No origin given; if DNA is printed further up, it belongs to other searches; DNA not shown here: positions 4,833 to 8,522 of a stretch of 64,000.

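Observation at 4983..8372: Giant membrane-anchored coiled-coil protein of unknown function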

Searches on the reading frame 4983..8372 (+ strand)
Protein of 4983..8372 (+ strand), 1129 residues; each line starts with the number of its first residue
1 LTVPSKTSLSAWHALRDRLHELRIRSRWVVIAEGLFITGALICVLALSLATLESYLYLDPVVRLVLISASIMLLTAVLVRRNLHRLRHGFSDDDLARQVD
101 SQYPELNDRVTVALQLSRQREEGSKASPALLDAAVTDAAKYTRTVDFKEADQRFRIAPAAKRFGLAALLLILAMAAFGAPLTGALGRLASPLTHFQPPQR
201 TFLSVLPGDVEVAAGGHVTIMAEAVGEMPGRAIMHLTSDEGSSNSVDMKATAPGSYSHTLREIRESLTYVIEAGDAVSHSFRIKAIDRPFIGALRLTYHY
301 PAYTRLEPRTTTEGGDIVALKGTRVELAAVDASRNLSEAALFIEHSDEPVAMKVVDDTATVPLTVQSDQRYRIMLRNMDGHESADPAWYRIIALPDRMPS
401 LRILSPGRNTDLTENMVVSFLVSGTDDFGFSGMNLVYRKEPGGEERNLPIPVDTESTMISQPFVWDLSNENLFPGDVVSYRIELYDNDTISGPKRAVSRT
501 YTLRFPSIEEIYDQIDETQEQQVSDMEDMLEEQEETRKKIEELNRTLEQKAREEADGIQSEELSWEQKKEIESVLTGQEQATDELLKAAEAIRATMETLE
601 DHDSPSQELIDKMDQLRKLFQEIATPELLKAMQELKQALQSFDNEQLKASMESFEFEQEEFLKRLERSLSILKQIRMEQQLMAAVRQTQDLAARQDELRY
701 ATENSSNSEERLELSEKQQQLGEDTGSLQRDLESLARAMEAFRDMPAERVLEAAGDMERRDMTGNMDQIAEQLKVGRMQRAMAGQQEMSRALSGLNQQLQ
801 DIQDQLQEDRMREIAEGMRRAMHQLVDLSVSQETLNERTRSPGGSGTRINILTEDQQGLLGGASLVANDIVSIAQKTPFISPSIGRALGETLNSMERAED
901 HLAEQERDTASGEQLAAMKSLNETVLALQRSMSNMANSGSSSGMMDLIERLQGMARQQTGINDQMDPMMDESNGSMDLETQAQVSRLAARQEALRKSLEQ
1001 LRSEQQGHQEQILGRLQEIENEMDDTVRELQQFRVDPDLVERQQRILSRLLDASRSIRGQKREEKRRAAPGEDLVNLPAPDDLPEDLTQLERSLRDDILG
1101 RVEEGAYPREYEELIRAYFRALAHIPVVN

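Call 5: search_protein_families(library=pfam, proteins=[window:4983-8372:+], max_evalue=0.01)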
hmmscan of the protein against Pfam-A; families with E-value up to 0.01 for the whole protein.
window:4983-8372:+ (1129 aa): 1 family
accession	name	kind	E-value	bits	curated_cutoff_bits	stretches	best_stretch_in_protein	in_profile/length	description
PF13779.11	DUF4175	-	7.2e-13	47.9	27.3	1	272-968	175-768/825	Domain of unknown function (DUF4175)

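Call 6: search_protein_families(library=ncbifam, proteins=[window:4983-8372:+], max_evalue=0.01)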
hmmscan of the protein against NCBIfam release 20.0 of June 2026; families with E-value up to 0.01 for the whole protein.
window:4983-8372:+ (1129 aa): 0 families

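Call 7: find_homologous_proteins(query=window:4983-8369:+, max_evalue=0.00001)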
Query window:4983-8369:+ (1129 aa): 83 proteins with E <= 0.00001 among 8000 candidates.
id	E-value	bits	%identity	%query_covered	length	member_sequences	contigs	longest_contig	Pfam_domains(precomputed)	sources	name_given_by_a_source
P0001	0.0e+0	2329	96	100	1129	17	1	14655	-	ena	-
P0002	0.0e+0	2072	88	97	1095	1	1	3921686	-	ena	-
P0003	0.0e+0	1997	81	100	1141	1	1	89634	-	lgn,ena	-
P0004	0.0e+0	1988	82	100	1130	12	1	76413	-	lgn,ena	-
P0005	0.0e+0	1932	80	99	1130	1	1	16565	-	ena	-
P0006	0.0e+0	1892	77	100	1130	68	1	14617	-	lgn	-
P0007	0.0e+0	1889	78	100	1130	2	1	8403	-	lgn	-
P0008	0.0e+0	1873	78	100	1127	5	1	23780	-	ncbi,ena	-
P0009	0.0e+0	1871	77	100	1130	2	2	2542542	-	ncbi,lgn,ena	-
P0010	0.0e+0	1870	78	100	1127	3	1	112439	-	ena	-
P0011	0.0e+0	1852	77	100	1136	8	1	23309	-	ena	-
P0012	0.0e+0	1850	77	100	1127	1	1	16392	-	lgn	-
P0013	0.0e+0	1850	76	100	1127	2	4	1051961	-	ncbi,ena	-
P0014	0.0e+0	1842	77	100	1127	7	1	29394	-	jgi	-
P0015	0.0e+0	1835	75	100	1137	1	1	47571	-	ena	-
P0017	0.0e+0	1769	74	100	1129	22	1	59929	-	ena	-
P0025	0.0e+0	1191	52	100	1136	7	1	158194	-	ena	-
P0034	1.6e-284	965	44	98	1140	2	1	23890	-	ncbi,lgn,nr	ncbi:MAG: hypothetical protein HY710_16100 [Candidatus Latescibacteria bacterium]|nr:hypothetical pr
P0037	1.6e-158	548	32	99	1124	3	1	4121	PF13779.12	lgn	-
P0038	1.9e-151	525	33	97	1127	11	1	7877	PF13779.12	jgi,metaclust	metaclust:\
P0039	1.8e-148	515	30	98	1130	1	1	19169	PF13779.12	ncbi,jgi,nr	ncbi:MAG: hypothetical protein GXO76_00410 [Calditrichaeota bacterium]|nr:hypothetical protein [Cald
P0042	2.8e-147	511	31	97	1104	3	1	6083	PF13779.12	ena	-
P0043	3.9e-145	504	31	98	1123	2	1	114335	-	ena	-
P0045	5.9e-140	486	30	98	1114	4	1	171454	-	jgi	jgi:hypothetical protein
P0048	1.1e-131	459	29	98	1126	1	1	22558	PF13779.12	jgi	jgi:hypothetical protein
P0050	9.6e-128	446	30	97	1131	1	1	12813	PF13779.12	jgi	jgi:hypothetical protein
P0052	8.3e-117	410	28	98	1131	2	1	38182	PF13779.12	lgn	-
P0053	1.4e-116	409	29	96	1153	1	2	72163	PF13779.12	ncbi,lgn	-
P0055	3.8e-111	391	28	88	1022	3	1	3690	PF13779.12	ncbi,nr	ncbi:MAG TPA: hypothetical protein PLG66_11425, partial [Calditrichia bacterium]|nr:hypothetical pro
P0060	7.5e-39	152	26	65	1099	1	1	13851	PF13779.12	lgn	-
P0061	5.8e-38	149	29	37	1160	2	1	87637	PF13779.12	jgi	jgi:hypothetical protein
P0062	6.5e-34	135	26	44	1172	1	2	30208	PF13779.12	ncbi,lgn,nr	ncbi:MAG: DUF4175 family protein [Acidobacteriota bacterium]|nr:hypothetical protein [Blastocatellia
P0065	1.3e-28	118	23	95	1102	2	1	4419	PF13779.12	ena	-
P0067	4.0e-23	100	25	47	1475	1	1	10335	PF13779.12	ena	-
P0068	1.1e-20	92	33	22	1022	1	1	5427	PF13779.12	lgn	-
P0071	2.2e-19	87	26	36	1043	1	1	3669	PF13779.12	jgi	jgi:hypothetical protein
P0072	7.4e-17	79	27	46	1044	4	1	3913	PF13779.12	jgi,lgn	jgi:hypothetical protein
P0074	1.1e-15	75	25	47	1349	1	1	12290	PF13779.12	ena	-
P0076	6.4e-15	73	30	21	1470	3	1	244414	-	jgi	-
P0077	3.3e-12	64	32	22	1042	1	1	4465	PF13779.12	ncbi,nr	ncbi:MAG TPA: hypothetical protein VFM45_05585, partial [Anaeromyxobacteraceae bacterium]|nr:hypothe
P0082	5.5e-8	50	26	22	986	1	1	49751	PF13779.12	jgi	-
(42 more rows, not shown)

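Call 10: search_solved_structures(query=window:4983-8369:+, max_evalue=1)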
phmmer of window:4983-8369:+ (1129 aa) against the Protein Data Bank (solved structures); distinct sequences matched with E-value up to 1: 1.
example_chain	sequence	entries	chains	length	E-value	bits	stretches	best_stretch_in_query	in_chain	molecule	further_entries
7cr9_A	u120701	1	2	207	0.051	14.9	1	659-734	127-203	Lon protease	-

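Call 14: find_encoding_contigs(protein=P0002, flank=10000, max_places=2)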
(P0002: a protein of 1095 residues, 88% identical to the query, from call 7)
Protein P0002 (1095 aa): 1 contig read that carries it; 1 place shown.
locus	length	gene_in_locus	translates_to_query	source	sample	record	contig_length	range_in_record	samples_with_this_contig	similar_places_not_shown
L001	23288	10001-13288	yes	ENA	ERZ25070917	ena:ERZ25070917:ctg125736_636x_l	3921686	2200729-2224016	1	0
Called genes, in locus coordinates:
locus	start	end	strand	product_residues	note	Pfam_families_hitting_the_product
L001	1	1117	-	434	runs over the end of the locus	PF00595:PDZ (faint), PF13365:Trypsin_2, PF13180:PDZ_2, PF17820:PDZ_6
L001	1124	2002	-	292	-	PF13490:zf-HC2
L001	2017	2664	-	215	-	PF04542:Sigma70_r2, PF08281:Sigma70_r4_2, PF04545:Sigma70_r4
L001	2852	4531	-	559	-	PF13625:Helicase_C_3, PF04851:ResIII, PF16203:ERCC3_RAD25_C, PF00271:Helicase_C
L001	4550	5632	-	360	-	PF01075:Glyco_transf_9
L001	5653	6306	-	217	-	PF01300:Sua5_yciO_yrdC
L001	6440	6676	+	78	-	-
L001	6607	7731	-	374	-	PF02844:GARS_N, PF01071:GARS_A, PF02222:ATP-grasp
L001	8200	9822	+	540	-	PF22694:CtpB_N-like (weak), PF00595:PDZ, PF13180:PDZ_2, PF17820:PDZ_6, PF03572:Peptidase_S41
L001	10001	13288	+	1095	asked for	-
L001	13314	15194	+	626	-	PF00515:TPR_1 (faint), PF03704:BTAD (faint), PF07719:TPR_2 (faint), PF13174:TPR_6 (faint), PF13176:TPR_7 (faint), PF13432:TPR_16, PF14559:TPR_19, PF13432:TPR_16 (weak), +12 more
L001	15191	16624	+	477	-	PF01225:Mur_ligase, PF08245:Mur_ligase_M, PF02875:Mur_ligase_C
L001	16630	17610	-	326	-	PF00583:Acetyltransf_1 (faint), PF13508:Acetyltransf_7 (weak)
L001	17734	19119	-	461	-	PF00266:Aminotran_5, PF01041:DegT_DnrJ_EryC1 (weak)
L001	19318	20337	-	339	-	PF00106:adh_short, PF13561:adh_short_C2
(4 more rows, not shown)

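Call 15: find_encoding_contigs(protein=P0025, flank=8000, max_places=1)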
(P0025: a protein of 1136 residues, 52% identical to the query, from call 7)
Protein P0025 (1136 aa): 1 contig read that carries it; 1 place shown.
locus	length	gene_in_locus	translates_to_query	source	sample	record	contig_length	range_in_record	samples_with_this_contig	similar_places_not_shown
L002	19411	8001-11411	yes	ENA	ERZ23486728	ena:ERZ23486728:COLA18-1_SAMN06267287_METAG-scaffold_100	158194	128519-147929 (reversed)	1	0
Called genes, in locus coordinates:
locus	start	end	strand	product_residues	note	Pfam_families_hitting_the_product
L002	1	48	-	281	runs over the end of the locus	PF13490:zf-HC2 (weak)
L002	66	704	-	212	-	PF04542:Sigma70_r2, PF08281:Sigma70_r4_2, PF04545:Sigma70_r4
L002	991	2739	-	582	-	PF13625:Helicase_C_3, PF04851:ResIII, PF16203:ERCC3_RAD25_C, PF00271:Helicase_C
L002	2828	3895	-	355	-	PF01075:Glyco_transf_9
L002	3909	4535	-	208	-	PF01300:Sua5_yciO_yrdC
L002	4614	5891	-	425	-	PF02844:GARS_N, PF01071:GARS_A, PF02222:ATP-grasp (faint), PF02843:GARS_C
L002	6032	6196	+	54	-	-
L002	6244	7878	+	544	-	PF22694:CtpB_N-like, PF00595:PDZ, PF13180:PDZ_2, PF17820:PDZ_6, PF03572:Peptidase_S41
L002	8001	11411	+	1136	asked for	-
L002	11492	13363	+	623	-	PF00515:TPR_1 (faint), PF07719:TPR_2 (faint), PF13174:TPR_6 (faint), PF13176:TPR_7 (faint), PF13181:TPR_8 (faint), PF13424:TPR_12 (faint), PF13428:TPR_14 (faint), PF14559:TPR_19, +6 more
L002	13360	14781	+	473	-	PF01225:Mur_ligase, PF08245:Mur_ligase_M, PF02875:Mur_ligase_C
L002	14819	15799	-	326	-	PF00583:Acetyltransf_1 (faint), PF13508:Acetyltransf_7 (faint)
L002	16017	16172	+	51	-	PF00884:Sulfatase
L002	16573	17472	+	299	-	PF00884:Sulfatase, PF16347:SGSH_C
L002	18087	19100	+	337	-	PF01212:Beta_elim_lyase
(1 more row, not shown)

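Call 16: find_encoding_contigs(protein=P0034, flank=8000, max_places=1)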
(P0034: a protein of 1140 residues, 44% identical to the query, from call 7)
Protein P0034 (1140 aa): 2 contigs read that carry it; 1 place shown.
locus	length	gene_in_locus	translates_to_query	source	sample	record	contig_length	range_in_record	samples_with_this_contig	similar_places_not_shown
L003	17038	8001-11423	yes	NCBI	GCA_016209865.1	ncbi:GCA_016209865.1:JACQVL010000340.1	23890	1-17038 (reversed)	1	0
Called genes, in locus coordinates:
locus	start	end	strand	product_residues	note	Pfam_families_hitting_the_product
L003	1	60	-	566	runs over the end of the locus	PF13625:Helicase_C_3, PF04851:ResIII, PF16203:ERCC3_RAD25_C, PF00271:Helicase_C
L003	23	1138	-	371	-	PF01075:Glyco_transf_9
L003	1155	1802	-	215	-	PF01300:Sua5_yciO_yrdC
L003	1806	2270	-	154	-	PF00731:AIRC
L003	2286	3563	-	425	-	PF02844:GARS_N, PF01071:GARS_A, PF02655:ATP-grasp_3 (weak), PF02786:CPSase_L_D2 (weak), PF02222:ATP-grasp (weak), PF02843:GARS_C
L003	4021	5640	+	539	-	PF22694:CtpB_N-like, PF00595:PDZ, PF13180:PDZ_2, PF17820:PDZ_6, PF03572:Peptidase_S41, PF28547:CHD_PDZ-protease (faint)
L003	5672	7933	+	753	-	PF00149:Metallophos (weak), PF02872:5_nucleotid_C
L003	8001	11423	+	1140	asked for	-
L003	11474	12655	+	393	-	PF00657:Lipase_GDSL (faint), PF13472:Lipase_GDSL_2 (faint)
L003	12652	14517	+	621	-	PF24575:TPR_Slam (faint), PF00515:TPR_1 (faint), PF07719:TPR_2 (faint), PF07721:TPR_4 (faint), PF12895:ANAPC3, PF13174:TPR_6 (faint), PF13432:TPR_16 (weak), PF14559:TPR_19, +10 more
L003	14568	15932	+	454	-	PF01225:Mur_ligase, PF08245:Mur_ligase_M, PF02875:Mur_ligase_C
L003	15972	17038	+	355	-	PF02065:Melibiase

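Call 17: find_encoding_contigs(protein=P0045, flank=8000, max_places=1)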
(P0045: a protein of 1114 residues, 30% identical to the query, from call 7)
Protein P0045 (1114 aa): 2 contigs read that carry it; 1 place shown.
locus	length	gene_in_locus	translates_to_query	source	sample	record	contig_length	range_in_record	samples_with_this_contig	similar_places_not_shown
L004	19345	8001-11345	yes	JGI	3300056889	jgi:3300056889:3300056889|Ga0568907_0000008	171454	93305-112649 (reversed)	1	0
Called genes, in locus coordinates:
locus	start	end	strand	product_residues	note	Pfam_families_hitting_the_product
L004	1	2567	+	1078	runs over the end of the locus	PF17757:UvrB_inter, PF02559:CarD_TRCF_RID, PF00270:DEAD, PF04851:ResIII, PF00271:Helicase_C, PF03461:TRCF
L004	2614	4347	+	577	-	PF13145:Rotamase_2, PF13616:Rotamase_3, PF00639:Rotamase, PF13145:Rotamase_2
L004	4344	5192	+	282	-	PF13145:Rotamase_2, PF13616:Rotamase_3, PF00639:Rotamase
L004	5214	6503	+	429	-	PF13623:SurA_N_2, PF13624:SurA_N_3, PF09312:SurA_N, PF13145:Rotamase_2, PF13616:Rotamase_3, PF00639:Rotamase, PF13145:Rotamase_2, PF13616:Rotamase_3, +1 more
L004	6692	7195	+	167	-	PF04306:DUF456, PF13441:Gly-zipper_YMGG (faint)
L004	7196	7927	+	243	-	PF13709:DUF4159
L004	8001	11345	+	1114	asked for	-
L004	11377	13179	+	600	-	PF09976:TPR_21 (faint), PF12895:ANAPC3 (faint), PF13371:TPR_9 (faint), PF13525:YfiO (faint), PF23914:TPR_CcmH_CycH (faint), PF24575:TPR_Slam (faint), PF00515:TPR_1 (faint), PF14559:TPR_19 (weak), +10 more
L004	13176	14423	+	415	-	-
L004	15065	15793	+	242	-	PF00590:TP_methylase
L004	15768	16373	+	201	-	PF01066:CDP-OH_P_transf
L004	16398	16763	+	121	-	PF02261:Asp_decarbox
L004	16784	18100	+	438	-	PF07994:NAD_binding_5, PF01658:Inos-1-P_synth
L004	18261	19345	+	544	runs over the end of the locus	PF22694:CtpB_N-like (weak), PF00595:PDZ, PF13180:PDZ_2, PF17820:PDZ_6, PF03572:Peptidase_S41, PF28547:CHD_PDZ-protease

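Call 18: find_encoding_contigs(protein=P0043, flank=8000, max_places=1)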
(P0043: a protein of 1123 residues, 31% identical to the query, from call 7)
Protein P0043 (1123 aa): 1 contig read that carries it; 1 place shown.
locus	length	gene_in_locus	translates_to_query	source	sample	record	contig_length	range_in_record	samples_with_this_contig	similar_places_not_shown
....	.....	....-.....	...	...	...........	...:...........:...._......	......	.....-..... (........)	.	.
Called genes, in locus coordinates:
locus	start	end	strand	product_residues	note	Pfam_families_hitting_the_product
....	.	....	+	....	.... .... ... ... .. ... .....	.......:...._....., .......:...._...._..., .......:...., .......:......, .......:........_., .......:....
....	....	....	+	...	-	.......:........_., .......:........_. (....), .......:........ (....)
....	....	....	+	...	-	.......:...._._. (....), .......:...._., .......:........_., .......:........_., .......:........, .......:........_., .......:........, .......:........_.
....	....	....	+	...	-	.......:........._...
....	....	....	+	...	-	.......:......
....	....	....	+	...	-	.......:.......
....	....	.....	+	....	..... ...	-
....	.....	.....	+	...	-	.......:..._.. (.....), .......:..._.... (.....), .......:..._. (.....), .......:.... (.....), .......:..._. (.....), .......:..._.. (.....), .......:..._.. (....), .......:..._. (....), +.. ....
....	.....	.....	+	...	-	-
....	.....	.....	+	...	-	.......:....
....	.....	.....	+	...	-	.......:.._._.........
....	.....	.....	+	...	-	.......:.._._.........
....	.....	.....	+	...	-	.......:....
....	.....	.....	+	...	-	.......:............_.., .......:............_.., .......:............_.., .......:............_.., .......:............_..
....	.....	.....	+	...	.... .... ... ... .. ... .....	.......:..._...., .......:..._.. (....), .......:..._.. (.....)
